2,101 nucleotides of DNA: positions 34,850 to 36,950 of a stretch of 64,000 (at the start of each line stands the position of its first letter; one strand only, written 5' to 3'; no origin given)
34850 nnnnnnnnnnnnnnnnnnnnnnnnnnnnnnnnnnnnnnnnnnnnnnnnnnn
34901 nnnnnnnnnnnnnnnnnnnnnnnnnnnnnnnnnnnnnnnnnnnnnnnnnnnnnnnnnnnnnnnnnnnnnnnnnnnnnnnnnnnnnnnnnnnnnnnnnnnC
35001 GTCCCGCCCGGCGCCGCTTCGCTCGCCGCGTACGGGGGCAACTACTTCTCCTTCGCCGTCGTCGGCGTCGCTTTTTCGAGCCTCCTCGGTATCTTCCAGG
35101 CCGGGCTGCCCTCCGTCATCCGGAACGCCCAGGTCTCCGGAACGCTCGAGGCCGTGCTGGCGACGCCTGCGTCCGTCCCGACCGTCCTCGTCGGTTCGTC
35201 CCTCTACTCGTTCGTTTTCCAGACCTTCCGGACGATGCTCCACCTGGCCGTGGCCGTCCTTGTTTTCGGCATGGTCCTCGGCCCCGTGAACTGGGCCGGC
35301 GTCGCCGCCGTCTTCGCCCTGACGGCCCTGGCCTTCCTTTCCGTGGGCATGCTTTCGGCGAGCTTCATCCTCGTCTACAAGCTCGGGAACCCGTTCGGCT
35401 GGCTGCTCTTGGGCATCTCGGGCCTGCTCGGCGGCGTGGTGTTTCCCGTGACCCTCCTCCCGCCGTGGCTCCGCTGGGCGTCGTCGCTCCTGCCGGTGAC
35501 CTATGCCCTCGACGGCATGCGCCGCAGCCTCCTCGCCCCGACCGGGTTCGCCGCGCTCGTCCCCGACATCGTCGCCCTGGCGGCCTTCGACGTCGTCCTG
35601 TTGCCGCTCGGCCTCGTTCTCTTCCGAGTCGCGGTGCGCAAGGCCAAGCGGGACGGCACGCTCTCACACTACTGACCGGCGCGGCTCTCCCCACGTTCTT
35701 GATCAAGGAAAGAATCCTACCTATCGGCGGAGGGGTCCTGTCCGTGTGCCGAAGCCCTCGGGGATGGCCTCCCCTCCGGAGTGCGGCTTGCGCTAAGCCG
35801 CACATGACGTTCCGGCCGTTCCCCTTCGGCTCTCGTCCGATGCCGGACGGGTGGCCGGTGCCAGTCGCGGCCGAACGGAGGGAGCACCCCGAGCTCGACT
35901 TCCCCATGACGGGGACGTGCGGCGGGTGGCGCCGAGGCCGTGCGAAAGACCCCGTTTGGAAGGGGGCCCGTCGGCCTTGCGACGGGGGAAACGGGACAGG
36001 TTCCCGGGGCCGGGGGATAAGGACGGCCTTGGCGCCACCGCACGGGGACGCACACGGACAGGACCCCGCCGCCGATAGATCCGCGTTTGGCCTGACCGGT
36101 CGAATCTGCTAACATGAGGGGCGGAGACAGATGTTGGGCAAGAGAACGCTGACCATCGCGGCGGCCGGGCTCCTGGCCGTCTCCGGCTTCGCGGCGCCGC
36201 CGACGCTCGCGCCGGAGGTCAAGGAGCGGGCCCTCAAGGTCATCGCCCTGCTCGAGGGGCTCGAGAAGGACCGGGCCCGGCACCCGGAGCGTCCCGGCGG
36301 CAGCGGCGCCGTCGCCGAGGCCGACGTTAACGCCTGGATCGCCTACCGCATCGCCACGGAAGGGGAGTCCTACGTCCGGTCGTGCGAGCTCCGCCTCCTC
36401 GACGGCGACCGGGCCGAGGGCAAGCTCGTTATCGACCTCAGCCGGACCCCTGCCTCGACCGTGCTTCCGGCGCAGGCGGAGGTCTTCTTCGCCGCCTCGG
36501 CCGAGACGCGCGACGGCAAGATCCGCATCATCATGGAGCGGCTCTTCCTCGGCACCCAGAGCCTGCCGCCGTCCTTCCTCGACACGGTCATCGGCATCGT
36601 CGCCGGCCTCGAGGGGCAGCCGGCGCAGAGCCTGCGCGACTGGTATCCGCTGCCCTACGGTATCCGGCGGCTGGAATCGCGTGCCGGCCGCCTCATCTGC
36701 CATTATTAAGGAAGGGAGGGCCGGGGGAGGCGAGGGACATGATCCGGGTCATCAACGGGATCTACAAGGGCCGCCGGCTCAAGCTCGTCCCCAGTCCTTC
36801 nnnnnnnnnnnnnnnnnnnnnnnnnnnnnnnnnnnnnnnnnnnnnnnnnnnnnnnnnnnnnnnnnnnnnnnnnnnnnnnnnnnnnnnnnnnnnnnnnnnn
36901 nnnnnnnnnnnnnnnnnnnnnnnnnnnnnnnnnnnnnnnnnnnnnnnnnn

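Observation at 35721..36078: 358-bp hyper-structured intergenic element closed by a 29-bp terminal inverted repeat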

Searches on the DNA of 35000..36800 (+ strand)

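Call 4: search_rna_families(source=window, start=35000, end=36800, threshold=evalue, max_evalue=1, show_alignments=3)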
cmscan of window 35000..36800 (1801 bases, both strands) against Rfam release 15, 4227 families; matches with E-value up to 1: 2.
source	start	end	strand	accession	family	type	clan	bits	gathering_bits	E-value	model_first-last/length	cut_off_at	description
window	36254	36314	+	RF01686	Acido-1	Gene; sRNA;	-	20.2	50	0.51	1-64/64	no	Acido-1 RNA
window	35330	35410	+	RF02507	Atu_Ti3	Gene; sRNA;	-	18.7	50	0.86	1-89/89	no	Rhizobiales sRNA Atu_Ti3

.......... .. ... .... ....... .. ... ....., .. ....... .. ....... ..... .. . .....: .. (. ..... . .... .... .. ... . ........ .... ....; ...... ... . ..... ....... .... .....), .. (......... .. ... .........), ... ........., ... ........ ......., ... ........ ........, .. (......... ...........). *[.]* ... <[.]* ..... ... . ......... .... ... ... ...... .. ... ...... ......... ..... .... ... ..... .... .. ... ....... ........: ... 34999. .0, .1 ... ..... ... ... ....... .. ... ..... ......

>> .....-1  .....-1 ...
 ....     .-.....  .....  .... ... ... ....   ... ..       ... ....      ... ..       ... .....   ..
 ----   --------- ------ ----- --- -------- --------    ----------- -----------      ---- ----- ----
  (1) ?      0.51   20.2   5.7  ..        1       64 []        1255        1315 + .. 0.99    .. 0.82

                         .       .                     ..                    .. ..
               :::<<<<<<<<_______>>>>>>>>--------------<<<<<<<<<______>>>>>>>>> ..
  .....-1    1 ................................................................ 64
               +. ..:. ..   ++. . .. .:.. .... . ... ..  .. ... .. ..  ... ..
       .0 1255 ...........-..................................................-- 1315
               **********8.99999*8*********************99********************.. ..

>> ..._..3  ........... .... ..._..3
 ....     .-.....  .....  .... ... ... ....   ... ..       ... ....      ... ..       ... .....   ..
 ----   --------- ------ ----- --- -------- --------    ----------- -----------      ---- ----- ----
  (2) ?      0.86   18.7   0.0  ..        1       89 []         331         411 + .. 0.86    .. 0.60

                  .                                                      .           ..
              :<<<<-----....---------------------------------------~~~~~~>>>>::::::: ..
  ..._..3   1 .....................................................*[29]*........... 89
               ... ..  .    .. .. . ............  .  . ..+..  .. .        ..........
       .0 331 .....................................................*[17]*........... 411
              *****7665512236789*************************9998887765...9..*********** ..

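Call 44: build_rna_model(alignment_id=A2)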
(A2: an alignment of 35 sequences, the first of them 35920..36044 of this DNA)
Model R1 built from alignment A2 (35 sequences, 154 columns); structure: RNAalifold consensus.
model positions 126; base pairs 35; branch points 2; effective number of sequences 1.04; information 0.59 bits per position. Calibrated on 0.2 Mb of random sequence (short: E-values are rough).
structure used (alignment columns):
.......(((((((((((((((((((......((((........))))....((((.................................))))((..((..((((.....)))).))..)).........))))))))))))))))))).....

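Call 45: search_with_rna_model(model_id=R1, sources=[window, L042, L043, L050, L051, L052, L053, L054, L001, L002, L003, L004, L005, L006, L007, L008, L009, L010, L011, L012, L013, L014, L015, L016, L017, L018, L019, L020, L021, L022, L023, L024, L025, L026, L027, L028, L029, L030, L031, L032, L033, L034, L035, L036, L037, L038, L039, L040, L041], max_evalue=1)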
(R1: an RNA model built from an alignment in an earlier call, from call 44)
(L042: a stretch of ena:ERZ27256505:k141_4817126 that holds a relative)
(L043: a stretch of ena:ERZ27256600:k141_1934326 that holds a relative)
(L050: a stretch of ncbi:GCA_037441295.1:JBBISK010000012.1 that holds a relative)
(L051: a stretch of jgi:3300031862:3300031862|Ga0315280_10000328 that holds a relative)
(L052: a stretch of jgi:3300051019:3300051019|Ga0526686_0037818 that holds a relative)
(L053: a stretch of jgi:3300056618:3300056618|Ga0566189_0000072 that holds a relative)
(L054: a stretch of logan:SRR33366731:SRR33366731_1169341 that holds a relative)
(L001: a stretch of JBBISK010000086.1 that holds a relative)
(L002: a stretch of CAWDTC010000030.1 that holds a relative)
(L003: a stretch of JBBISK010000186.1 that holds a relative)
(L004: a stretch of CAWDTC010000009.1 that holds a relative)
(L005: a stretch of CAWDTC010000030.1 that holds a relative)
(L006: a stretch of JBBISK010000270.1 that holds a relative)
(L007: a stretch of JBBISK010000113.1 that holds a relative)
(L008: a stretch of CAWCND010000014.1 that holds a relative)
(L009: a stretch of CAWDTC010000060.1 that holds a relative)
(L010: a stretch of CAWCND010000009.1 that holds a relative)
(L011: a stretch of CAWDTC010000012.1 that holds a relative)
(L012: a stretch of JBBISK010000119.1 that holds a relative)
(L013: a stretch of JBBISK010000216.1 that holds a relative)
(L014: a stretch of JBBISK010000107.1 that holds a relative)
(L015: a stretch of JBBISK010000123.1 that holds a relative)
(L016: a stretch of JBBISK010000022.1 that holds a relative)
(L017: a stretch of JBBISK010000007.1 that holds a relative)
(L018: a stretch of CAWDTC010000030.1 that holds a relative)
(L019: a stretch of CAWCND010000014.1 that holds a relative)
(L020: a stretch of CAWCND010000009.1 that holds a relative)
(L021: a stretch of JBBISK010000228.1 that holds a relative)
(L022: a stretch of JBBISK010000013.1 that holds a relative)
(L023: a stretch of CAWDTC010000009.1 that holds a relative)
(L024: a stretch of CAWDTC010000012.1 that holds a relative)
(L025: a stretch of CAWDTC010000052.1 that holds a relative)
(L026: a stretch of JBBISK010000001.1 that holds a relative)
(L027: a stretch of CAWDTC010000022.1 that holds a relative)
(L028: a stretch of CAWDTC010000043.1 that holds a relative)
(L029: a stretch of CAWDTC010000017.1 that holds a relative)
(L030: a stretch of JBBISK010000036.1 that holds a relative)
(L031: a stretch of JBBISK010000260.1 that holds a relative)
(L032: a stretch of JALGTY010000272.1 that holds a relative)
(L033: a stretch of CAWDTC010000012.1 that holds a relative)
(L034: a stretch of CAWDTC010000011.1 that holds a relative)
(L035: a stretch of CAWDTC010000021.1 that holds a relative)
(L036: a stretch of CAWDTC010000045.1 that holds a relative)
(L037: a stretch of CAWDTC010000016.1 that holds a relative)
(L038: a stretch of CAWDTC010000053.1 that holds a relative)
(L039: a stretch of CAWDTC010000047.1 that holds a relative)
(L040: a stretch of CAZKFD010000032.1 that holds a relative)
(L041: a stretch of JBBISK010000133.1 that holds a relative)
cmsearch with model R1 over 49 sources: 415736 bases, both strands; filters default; matches with E-value up to 1: 81.
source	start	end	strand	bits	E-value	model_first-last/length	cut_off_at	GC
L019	5409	5534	-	140.3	6.4e-28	1-126/126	no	0.74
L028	7103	7228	+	138.7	1.4e-27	1-126/126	no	0.67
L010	4588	4713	+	137.9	2.2e-27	1-126/126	no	0.65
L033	3479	3604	+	137.6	2.5e-27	1-126/126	no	0.73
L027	7486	7611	+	137.5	2.7e-27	1-126/126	no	0.74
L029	3631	3756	+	136.5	4.4e-27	1-126/126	no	0.71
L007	2489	2614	-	136.3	4.9e-27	1-126/126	no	0.71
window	59757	59881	-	133.4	2.1e-26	1-126/126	no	0.74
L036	7734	7858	-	132.8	2.8e-26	1-126/126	no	0.73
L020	2532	2657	+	132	4.1e-26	1-126/126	no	0.69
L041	2991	3116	-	130.1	1.1e-25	1-126/126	no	0.71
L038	4877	5002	-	129.9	1.2e-25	1-126/126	no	0.72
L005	1507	1632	+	129.1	1.8e-25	1-126/126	no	0.75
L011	6373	6500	+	126.8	5.7e-25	1-126/126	no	0.73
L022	5701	5836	+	125.8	9.5e-25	1-126/126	no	0.72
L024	2181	2305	-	125.7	9.8e-25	1-126/126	no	0.77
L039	623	748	-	125.7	9.9e-25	1-126/126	no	0.71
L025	7761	7886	-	125.5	1.1e-24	1-126/126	no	0.73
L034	1499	1623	+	125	1.4e-24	1-126/126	no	0.75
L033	7644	7778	-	120.5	1.3e-23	1-126/126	no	0.7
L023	4546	4681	+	119.7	2e-23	1-126/126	no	0.76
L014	71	206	+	119.5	2.2e-23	1-126/126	no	0.71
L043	309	433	+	119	2.8e-23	1-126/126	no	0.74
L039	1821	1956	+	118.5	3.6e-23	1-126/126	no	0.76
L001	7288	7423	+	117.6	5.6e-23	1-126/126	no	0.73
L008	5337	5472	-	117.3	6.7e-23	1-126/126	no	0.74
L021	1343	1469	-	117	7.9e-23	1-126/126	no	0.75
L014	2698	2824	+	116.4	1e-22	1-126/126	no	0.76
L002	3786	3921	+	114.9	2.2e-22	1-126/126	no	0.76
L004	7007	7142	-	112.6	7.1e-22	1-126/126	no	0.78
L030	5863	5975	+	112.1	9e-22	1-113/126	3'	0.74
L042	2790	2914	+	110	2.6e-21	1-126/126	no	0.76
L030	237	373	+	109.8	2.9e-21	1-126/126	no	0.71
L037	6307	6435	+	109.6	3.2e-21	1-126/126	no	0.77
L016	1209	1354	+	108.6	5.3e-21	1-126/126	no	0.74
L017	61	196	+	108.1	6.6e-21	1-126/126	no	0.72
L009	4712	4846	-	104.3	4.5e-20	1-126/126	no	0.75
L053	7773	7905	-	87.2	2.4e-16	1-126/126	no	0.72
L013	4114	4221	+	87.1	2.6e-16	1-111/126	3'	0.72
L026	2382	2482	+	85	7.3e-16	1-126/126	no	0.71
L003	1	77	+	70.7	9.5e-13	50-126/126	5'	0.77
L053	9323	9455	+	68.9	2.4e-12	1-126/126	no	0.71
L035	3681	3760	+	68.3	3.3e-12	22-105/126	no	0.71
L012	1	77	+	67.3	5.3e-12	50-126/126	5'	0.73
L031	1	66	+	65.4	1.4e-11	61-126/126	5'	0.76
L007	7920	7980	-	61.7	8.9e-11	66-126/126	5'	0.72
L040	6969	7084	+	61.6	9.4e-11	1-126/126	no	0.75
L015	7487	7563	-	60.4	1.7e-10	50-126/126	5'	0.71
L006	2109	2185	-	59.9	2.2e-10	50-126/126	5'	0.75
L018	898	1007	+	59.7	2.5e-10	1-126/126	no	0.75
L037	6307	6435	-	29.6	0.00086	1-126/126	no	0.77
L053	7773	7905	+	29.2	0.0011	1-126/126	no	0.72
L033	3479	3604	-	29.1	0.0011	1-126/126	no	0.73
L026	2382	2482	-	28.9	0.0013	1-126/126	no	0.71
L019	5409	5534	+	28.5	0.0015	1-126/126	no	0.74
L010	4588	4713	-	28.4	0.0016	1-126/126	no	0.65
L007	2489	2614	+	28.4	0.0016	1-126/126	no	0.71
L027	7486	7611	-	28.3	0.0017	1-126/126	no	0.74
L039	623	748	+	27.9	0.0021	1-126/126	no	0.71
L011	6373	6500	-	25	0.0087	1-126/126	no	0.73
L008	5337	5472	+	24.8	0.0097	1-126/126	no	0.74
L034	1499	1623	-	23.3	0.021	1-126/126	no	0.75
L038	4877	5002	+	22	0.039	1-126/126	no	0.72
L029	3631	3756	-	22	0.039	1-126/126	no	0.71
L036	7734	7858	+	21.8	0.044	1-126/126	no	0.73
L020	2532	2657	-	21.7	0.046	1-126/126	no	0.69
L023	4546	4681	-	21.2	0.061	1-126/126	no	0.76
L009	4712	4846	+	20.6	0.083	1-126/126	no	0.75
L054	1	57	-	20.4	0.089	1-56/126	3'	0.75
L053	6658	6724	+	19.5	0.14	1-126/126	no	0.61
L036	1787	1877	-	18.5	0.23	1-126/126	no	0.73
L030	237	373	-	18.3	0.26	1-126/126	no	0.71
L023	3726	3767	+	18.2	0.27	1-126/126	no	0.52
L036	4532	4586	-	17.1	0.47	1-126/126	no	0.6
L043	309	433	-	16.5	0.63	1-126/126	no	0.74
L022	5701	5836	-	16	0.82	1-126/126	no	0.72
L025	7761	7886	+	16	0.83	1-126/126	no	0.73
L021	1343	1469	+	15.7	0.96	1-126/126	no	0.75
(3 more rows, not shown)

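Call 49: search_with_rna_model(model_id=R1, sources=[L055, L056, L057, L058, L059, L060, L061, L062, L063, L064, L065, L066, L067, L068, L069, L070, L071, L072, L073, L074, L075, L076, L077, L078, L079, L080, L081, L082, L083, L084, L085, L086, L087, L088, L089, L090, L091, L092, L093, L094, L095, L096, L097, L098, L099, L100, L101, L102, L103, L104, L105, L106, L107, L108, L109, L110, L111, L112, L113, L114, L115, L116, L117, L118, L119, L120, L121, L122, L123, L124, L125, L126, L127, L128, L129, L130, L131, L132, L133, L134], max_evalue=0.00001, make_alignment=true)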
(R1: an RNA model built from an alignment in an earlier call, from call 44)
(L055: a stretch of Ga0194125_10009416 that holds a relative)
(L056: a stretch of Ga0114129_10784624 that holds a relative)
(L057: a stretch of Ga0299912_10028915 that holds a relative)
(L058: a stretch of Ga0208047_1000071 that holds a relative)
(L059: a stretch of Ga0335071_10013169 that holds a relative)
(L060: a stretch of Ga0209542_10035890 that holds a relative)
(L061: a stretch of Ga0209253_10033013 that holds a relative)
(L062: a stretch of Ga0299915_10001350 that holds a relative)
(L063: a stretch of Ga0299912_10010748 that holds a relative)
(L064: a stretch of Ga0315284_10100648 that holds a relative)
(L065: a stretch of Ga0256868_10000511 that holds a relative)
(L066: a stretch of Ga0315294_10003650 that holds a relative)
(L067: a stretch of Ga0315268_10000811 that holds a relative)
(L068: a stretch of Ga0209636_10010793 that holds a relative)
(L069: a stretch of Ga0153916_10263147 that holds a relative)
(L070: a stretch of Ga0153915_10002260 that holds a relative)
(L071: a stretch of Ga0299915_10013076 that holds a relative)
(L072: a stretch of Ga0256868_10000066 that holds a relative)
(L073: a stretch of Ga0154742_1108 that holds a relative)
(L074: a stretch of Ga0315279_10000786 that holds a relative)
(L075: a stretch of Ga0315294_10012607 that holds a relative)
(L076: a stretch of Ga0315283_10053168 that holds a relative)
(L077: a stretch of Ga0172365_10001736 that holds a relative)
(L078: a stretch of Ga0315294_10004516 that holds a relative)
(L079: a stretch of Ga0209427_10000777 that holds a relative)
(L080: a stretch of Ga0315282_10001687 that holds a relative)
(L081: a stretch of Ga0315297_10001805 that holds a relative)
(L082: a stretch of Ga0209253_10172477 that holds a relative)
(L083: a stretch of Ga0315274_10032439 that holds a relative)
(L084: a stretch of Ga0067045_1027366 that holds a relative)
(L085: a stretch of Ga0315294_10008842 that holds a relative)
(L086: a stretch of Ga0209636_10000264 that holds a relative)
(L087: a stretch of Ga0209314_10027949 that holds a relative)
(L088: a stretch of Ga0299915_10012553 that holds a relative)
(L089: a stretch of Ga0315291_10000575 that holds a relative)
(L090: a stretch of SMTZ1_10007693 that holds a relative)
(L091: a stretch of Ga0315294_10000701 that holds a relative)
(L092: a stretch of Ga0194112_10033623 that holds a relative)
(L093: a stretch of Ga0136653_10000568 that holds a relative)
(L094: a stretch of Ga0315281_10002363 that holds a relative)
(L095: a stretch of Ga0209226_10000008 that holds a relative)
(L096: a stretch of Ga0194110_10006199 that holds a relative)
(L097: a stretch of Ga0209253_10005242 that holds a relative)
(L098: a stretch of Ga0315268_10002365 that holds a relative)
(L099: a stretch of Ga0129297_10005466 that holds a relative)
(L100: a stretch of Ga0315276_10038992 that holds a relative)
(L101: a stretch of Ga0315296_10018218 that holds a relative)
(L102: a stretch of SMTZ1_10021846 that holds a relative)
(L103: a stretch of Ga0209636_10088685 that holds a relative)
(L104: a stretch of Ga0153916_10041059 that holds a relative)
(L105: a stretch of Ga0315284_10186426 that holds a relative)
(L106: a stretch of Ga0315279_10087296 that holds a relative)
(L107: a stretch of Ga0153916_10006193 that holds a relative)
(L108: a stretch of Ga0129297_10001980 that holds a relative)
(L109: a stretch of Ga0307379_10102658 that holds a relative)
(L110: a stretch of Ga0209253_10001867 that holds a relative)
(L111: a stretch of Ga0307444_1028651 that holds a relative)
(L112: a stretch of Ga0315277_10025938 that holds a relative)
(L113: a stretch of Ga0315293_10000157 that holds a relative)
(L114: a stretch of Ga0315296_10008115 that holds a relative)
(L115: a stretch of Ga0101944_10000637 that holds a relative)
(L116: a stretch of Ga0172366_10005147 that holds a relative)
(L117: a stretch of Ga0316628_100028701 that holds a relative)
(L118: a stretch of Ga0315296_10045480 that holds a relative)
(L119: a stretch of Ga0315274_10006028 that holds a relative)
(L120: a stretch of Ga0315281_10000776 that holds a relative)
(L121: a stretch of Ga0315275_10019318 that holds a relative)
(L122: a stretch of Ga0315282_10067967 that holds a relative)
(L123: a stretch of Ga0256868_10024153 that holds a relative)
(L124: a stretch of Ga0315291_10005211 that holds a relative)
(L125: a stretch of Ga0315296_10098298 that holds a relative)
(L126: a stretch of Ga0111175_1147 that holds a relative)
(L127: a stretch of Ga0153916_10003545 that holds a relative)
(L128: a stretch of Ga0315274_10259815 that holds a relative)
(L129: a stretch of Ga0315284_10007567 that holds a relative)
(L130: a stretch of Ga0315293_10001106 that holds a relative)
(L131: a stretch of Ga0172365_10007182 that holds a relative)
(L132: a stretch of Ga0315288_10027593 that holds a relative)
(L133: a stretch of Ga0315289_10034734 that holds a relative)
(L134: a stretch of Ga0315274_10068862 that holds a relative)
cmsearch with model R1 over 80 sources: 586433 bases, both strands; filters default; matches with E-value up to 0.00001: 64.
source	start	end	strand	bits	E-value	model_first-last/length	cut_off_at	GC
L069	363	493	+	100.5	4.3e-19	1-126/126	no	0.74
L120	4027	4157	+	96.8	2.8e-18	1-126/126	no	0.66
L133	4749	4882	+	82.3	4.1e-15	1-126/126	no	0.73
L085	7491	7624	-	80.4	1e-14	1-126/126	no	0.73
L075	4731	4860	-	77.9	3.6e-14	1-126/126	no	0.68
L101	1988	2122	+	77.5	4.6e-14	1-126/126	no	0.72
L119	74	207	-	76.9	6e-14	1-126/126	no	0.69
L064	3348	3475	-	76.8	6.3e-14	1-126/126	no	0.7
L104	3379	3513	+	76.2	8.7e-14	1-126/126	no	0.68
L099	4817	4950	-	75.2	1.4e-13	1-126/126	no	0.7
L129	2055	2189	+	75.1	1.5e-13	1-126/126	no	0.65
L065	14417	14550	+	74.9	1.6e-13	1-126/126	no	0.72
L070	2959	3092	+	74.7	1.8e-13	1-126/126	no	0.73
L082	397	528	+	73.8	2.9e-13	1-126/126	no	0.7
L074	9735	9868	+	72.5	5.5e-13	1-126/126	no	0.76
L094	1114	1247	-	72.4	5.8e-13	1-126/126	no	0.7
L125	457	585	-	72.1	6.7e-13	1-126/126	no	0.71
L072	5491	5624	+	71.1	1.1e-12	1-126/126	no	0.78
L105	1540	1666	-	71.1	1.1e-12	1-126/126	no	0.72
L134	1488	1614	+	71.1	1.1e-12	1-126/126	no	0.72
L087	2051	2184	+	70.8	1.3e-12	1-126/126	no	0.67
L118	2869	2991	+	70.8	1.3e-12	1-116/126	3'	0.72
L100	3432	3571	-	70.4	1.6e-12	1-126/126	no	0.66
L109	998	1127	-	69.5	2.5e-12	1-126/126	no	0.74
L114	1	128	-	69.2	2.9e-12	1-119/126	3'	0.67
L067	3956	4090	-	68.3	4.6e-12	1-126/126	no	0.74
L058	4985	5117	+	68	5.3e-12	1-126/126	no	0.72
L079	2200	2334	+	67.5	6.8e-12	1-126/126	no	0.7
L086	859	993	-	66.8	9.6e-12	1-126/126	no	0.7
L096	114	246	+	66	1.4e-11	1-126/126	no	0.71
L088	5717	5848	+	65.9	1.5e-11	1-126/126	no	0.65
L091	903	1045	+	64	3.9e-11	1-126/126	no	0.73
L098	2019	2152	+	63.8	4.4e-11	1-126/126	no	0.78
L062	5392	5522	+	63.6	4.7e-11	1-126/126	no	0.71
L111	1734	1863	-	62.3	9.1e-11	1-126/126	no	0.72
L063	5361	5494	-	61.9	1.1e-10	1-126/126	no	0.77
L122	1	126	+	61.6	1.3e-10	9-126/126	5'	0.77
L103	2855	2988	-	60.9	1.9e-10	1-126/126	no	0.72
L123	1080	1214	-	60.8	2e-10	1-126/126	no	0.67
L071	136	271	-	59.4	3.9e-10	1-126/126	no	0.76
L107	4804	4931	-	58.5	6.2e-10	1-126/126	no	0.66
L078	2966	3097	-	58.3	6.9e-10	1-126/126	no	0.76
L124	894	1028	-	57.8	8.7e-10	1-126/126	no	0.66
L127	5334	5467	+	54.6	4.4e-09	1-126/126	no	0.68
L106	532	666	+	53.4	8.3e-09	1-126/126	no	0.75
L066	308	437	-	53.1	9.4e-09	1-126/126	no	0.65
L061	2031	2165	+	52.5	1.3e-08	1-126/126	no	0.73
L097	10442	10570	+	51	2.6e-08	1-126/126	no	0.67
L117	25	149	+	49.9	4.7e-08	1-126/126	no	0.66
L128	1130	1263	+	49.8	5e-08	1-126/126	no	0.75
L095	12727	12852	-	48.9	7.7e-08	1-126/126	no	0.71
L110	4462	4582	+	48.5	9.4e-08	1-126/126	no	0.69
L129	5214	5365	+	48.5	9.5e-08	1-126/126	no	0.66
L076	1093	1228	-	48.3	1.1e-07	1-126/126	no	0.72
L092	1110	1243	-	47.9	1.3e-07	1-126/126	no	0.72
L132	91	219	-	47.5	1.6e-07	1-126/126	no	0.73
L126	10295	10427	-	45.7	4e-07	1-126/126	no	0.67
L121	365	623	+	43.4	1.2e-06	1-126/126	no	0.7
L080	2617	2746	-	43.4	1.2e-06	1-126/126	no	0.66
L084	10675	10792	-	42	2.5e-06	1-126/126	no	0.69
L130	1308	1551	+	40.9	4.2e-06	1-126/126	no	0.68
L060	4244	4363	-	40.8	4.6e-06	1-126/126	no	0.58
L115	791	908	+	40.3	5.7e-06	1-126/126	no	0.64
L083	1712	1812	+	40.1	6.3e-06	15-112/126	no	0.72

Alignment A5: 64 matches aligned to the model, 320 columns, each read 5' to 3' on its own strand. Consensus structure (alignment columns), stored with it:
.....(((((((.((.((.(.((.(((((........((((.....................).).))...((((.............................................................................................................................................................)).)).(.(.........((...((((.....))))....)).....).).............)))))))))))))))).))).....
